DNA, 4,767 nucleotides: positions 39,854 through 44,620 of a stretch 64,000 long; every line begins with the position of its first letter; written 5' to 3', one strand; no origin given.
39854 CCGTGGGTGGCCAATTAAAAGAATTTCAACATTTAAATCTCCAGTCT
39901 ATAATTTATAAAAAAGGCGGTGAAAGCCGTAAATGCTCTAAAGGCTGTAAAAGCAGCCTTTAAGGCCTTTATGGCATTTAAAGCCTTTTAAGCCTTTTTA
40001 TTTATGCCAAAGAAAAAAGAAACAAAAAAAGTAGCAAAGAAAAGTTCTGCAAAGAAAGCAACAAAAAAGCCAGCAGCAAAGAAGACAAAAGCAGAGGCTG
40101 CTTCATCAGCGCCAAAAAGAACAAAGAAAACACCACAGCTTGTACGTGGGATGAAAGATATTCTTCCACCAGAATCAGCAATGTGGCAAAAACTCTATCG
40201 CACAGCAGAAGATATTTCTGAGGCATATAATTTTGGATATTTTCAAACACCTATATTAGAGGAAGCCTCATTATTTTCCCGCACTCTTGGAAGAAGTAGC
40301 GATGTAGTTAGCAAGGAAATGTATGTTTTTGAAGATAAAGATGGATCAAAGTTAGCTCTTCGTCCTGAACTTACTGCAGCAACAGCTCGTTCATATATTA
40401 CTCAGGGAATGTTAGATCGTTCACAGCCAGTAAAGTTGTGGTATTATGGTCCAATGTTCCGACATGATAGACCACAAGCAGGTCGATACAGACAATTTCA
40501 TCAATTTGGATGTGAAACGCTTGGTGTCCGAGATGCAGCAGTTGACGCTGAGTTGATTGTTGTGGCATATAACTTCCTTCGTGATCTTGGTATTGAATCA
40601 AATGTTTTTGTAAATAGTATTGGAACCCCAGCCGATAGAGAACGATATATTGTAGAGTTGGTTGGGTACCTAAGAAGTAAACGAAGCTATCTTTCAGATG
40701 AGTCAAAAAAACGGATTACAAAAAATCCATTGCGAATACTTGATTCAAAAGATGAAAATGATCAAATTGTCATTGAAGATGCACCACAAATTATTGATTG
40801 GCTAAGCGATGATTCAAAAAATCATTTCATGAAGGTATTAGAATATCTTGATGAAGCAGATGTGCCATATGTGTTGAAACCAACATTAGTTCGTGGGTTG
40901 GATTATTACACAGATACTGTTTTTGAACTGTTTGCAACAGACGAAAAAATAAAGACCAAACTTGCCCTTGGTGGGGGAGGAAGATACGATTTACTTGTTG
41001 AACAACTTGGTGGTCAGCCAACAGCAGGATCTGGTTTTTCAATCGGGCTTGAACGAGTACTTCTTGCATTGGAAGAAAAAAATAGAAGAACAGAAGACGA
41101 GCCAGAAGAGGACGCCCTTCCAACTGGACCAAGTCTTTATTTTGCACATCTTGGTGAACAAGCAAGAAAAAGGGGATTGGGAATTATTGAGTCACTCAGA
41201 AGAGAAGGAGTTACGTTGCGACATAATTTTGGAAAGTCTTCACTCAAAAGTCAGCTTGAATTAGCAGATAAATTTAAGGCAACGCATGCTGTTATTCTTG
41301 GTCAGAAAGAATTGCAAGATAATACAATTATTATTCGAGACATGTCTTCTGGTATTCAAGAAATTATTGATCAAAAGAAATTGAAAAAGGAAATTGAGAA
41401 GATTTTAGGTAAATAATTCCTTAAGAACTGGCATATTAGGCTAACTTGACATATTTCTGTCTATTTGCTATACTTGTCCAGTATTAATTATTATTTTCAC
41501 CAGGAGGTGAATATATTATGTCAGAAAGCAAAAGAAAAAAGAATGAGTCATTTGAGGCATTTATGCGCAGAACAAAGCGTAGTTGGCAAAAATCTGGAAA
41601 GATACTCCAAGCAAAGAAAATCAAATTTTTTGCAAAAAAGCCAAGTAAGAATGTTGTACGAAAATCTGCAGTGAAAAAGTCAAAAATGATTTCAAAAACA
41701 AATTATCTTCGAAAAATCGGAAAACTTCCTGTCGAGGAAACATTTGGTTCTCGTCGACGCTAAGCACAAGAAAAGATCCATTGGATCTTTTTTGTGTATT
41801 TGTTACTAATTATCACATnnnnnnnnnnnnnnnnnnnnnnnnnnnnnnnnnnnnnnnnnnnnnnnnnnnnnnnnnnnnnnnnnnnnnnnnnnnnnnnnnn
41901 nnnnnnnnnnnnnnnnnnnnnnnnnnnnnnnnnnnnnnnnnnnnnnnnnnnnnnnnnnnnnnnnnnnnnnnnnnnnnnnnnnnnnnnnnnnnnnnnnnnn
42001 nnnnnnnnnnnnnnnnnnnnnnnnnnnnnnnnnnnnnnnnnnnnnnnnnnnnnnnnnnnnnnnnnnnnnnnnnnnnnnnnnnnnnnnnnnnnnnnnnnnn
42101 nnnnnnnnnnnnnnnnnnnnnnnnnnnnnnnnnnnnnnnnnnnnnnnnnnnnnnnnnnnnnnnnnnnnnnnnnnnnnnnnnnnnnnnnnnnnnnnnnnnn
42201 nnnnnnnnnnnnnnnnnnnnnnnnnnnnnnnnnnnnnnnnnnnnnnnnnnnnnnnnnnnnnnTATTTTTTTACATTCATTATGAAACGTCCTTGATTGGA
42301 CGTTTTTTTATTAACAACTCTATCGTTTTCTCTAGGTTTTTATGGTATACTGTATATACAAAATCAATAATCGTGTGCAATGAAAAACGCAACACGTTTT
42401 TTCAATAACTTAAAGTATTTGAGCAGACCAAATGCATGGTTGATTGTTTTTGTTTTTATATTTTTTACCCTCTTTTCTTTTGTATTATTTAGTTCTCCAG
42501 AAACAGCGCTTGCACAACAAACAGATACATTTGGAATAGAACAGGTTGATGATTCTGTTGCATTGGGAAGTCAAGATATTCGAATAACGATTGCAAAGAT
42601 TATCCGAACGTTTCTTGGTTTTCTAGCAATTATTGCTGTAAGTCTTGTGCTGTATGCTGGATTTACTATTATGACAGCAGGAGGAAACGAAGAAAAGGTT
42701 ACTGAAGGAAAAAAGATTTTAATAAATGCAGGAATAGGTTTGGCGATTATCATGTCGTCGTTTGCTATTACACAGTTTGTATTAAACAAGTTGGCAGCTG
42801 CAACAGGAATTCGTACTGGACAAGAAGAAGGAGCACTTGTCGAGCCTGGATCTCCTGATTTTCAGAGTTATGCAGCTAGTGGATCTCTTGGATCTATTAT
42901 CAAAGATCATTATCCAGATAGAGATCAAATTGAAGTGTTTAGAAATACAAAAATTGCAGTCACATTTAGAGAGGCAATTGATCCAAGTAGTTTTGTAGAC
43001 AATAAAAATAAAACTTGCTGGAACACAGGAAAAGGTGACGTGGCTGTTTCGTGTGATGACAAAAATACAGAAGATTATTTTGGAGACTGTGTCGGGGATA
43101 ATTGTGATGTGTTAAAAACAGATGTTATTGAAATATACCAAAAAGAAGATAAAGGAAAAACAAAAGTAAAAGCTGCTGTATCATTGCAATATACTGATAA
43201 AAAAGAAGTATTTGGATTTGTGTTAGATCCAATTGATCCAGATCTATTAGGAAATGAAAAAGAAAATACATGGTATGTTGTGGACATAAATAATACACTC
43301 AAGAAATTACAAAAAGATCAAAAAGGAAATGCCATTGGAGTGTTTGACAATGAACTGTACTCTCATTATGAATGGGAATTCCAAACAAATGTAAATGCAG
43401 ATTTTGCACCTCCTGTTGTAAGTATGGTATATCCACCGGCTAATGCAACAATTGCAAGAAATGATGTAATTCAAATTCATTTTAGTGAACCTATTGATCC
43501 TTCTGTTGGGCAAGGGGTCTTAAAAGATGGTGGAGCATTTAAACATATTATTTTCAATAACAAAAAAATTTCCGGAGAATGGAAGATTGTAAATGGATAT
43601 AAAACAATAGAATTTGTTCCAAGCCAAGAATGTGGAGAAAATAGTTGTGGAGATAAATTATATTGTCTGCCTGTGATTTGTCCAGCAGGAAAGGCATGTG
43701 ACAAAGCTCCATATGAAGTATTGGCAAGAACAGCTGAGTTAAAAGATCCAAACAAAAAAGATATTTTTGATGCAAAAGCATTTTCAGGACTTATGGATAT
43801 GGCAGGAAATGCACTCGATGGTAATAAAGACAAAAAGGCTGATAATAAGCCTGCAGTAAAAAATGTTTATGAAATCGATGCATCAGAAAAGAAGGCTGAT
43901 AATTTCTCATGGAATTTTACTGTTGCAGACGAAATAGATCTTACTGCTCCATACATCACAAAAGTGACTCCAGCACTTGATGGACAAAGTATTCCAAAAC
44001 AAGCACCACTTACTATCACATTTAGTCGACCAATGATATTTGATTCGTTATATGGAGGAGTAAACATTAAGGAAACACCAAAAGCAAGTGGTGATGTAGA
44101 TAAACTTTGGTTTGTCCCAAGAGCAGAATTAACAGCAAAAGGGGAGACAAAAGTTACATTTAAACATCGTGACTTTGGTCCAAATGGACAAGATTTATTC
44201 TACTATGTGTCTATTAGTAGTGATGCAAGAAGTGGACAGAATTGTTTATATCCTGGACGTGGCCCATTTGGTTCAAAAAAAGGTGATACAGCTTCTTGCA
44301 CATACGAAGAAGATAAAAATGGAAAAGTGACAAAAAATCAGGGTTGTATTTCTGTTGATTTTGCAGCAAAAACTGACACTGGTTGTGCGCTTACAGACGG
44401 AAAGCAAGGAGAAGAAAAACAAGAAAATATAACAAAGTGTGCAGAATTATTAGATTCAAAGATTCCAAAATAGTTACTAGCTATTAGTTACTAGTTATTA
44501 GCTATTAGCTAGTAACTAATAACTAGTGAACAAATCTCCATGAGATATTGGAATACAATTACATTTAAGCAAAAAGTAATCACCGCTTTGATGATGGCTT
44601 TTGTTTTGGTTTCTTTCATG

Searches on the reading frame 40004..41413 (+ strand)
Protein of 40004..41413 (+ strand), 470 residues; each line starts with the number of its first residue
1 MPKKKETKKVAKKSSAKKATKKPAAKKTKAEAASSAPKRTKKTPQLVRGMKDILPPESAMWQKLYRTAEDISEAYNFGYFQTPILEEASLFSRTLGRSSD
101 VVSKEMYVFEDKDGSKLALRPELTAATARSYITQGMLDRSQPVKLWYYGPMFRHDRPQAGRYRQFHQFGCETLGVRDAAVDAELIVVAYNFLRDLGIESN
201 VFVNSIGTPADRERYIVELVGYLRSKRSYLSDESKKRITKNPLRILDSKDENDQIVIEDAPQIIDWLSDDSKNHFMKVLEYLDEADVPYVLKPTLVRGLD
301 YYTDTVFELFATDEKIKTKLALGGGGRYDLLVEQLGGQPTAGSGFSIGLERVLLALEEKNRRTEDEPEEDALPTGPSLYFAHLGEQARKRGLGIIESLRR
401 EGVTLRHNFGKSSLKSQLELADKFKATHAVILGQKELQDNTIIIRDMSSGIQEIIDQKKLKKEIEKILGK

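Call 54: list_cluster_members(proteins=[P0001, P0009, P0010, window:40004-41413:+, window:28119-28979:+])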
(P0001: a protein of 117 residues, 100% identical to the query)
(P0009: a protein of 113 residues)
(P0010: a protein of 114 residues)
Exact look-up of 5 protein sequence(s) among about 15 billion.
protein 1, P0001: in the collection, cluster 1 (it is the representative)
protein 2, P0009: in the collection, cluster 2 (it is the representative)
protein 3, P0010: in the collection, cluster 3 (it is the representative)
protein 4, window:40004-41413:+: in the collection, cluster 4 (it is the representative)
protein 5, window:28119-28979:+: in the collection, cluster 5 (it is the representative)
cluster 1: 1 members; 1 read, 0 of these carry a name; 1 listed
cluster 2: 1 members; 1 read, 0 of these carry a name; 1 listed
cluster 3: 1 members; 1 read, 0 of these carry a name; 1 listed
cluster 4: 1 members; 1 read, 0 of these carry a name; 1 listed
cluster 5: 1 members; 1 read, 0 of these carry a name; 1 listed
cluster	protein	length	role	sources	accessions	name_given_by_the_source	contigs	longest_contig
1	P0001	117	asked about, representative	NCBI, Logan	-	-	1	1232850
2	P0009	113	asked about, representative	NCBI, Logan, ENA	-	-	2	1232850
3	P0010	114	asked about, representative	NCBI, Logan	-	-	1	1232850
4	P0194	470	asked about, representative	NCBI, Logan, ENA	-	-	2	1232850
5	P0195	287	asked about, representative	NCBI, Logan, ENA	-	-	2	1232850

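Call 57: search_protein_families(library=pfam, proteins=[window:40004-41413:+], max_evalue=0.00001)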
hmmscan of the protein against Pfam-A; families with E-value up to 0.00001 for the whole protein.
window:40004-41413:+ (470 aa): 4 families
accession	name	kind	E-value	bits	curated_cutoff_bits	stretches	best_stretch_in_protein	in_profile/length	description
PF13393.11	tRNA-synt_His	-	4.4e-39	135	25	1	49-352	1-308/308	Histidyl-tRNA synthetase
PF00587.30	tRNA-synt_2b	-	4.7e-14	53.3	29.3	1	107-310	1-121/179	tRNA synthetase class II core domain (G, H, P, S and T)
PF03129.25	HGTP_anticodon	-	1.4e-06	28.7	21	1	387-466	14-93/94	Anticodon binding domain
PF01409.25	tRNA-synt_2d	-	5.8e-06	26.4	19.8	0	62-200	20-159/246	tRNA synthetases class II core domain (F)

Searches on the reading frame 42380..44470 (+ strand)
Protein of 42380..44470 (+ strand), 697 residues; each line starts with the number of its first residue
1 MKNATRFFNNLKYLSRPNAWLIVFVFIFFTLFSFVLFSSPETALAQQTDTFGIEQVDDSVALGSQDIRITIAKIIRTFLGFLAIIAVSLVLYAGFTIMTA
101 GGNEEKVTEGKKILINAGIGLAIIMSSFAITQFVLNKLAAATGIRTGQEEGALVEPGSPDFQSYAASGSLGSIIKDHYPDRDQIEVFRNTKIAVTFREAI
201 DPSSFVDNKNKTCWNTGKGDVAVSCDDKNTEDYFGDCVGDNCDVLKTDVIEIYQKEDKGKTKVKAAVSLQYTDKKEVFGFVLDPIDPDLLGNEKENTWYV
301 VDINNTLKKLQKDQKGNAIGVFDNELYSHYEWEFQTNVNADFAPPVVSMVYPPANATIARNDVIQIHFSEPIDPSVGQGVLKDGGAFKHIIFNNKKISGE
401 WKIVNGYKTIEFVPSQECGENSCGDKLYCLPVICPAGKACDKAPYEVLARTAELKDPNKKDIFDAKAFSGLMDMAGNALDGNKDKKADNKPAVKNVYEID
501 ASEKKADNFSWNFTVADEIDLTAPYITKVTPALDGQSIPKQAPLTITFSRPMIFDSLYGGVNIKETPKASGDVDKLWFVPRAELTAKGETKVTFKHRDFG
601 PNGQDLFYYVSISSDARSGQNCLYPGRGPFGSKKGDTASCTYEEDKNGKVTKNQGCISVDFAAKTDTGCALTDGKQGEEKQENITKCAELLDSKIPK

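Call 57: search_protein_families(library=pfam, proteins=[window:42380-44470:+], max_evalue=0.00001)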
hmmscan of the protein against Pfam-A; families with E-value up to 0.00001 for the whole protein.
window:42380-44470:+ (697 aa): 2 families
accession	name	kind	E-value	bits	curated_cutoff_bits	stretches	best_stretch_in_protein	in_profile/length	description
PF13205.12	Big_5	-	5.1e-14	53.3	23.6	0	521-594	2-83/105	Bacterial Ig-like domain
PF18895.5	T4SS_pilin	-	1e-06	29.1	26.6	1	71-134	9-71/71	Type IV secretion system pilin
